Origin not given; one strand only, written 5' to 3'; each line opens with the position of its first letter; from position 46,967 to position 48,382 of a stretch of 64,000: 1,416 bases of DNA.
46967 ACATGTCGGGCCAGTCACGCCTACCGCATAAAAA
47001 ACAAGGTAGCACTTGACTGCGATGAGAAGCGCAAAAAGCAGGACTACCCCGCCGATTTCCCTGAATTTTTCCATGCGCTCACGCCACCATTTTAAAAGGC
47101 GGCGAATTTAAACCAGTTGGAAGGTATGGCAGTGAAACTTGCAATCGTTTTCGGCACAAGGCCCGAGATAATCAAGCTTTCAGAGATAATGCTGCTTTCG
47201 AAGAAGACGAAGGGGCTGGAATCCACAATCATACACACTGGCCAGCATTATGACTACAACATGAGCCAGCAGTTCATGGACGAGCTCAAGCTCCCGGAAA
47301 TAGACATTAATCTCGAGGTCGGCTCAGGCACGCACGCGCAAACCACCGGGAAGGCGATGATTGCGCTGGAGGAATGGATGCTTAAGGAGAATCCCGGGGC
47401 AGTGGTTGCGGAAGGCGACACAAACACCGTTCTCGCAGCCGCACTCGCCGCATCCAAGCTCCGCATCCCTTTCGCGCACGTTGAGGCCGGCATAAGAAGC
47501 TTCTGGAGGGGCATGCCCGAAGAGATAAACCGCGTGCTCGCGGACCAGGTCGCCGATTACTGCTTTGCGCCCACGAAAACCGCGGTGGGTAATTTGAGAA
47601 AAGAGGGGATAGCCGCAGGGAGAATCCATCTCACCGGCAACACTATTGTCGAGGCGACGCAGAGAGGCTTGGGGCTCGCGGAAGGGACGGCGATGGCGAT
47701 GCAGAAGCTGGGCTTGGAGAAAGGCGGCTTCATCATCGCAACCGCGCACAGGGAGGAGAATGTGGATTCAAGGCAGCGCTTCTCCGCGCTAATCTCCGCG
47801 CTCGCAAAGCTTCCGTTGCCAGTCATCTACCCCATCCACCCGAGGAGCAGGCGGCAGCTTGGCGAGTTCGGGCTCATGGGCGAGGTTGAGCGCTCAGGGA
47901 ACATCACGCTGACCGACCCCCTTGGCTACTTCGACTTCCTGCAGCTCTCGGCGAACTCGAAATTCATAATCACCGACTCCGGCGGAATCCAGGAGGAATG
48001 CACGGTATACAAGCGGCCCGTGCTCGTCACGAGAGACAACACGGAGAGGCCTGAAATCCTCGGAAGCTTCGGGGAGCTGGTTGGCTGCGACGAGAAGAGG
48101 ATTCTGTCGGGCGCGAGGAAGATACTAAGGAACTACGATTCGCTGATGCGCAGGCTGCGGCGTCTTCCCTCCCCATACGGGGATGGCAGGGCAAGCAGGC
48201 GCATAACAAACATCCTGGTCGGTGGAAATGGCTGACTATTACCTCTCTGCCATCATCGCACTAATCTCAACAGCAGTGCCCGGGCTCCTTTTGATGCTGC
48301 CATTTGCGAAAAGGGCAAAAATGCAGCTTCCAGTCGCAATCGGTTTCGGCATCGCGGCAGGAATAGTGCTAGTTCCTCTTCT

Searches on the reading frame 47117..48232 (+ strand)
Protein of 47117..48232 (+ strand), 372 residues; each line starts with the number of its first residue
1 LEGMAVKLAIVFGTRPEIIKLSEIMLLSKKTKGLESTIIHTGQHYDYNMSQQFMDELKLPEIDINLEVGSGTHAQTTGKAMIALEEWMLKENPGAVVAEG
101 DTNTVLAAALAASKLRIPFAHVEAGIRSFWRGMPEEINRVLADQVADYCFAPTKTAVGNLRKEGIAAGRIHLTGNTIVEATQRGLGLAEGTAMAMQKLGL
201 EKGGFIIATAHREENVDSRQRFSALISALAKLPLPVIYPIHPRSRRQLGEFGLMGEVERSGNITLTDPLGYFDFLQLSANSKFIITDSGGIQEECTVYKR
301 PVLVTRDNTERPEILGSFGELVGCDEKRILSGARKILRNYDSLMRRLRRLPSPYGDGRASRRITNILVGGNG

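Call 71: search_protein_families(library=pfam, proteins=[window:47117-48232:+], max_evalue=0.00001)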
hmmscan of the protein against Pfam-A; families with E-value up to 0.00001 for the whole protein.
window:47117-48232:+ (372 aa): 1 family
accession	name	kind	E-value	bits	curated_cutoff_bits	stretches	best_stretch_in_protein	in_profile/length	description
PF02350.25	Epimerase_2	-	9.2e-100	334.3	30.6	1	29-367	4-346/347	UDP-N-acetylglucosamine 2-epimerase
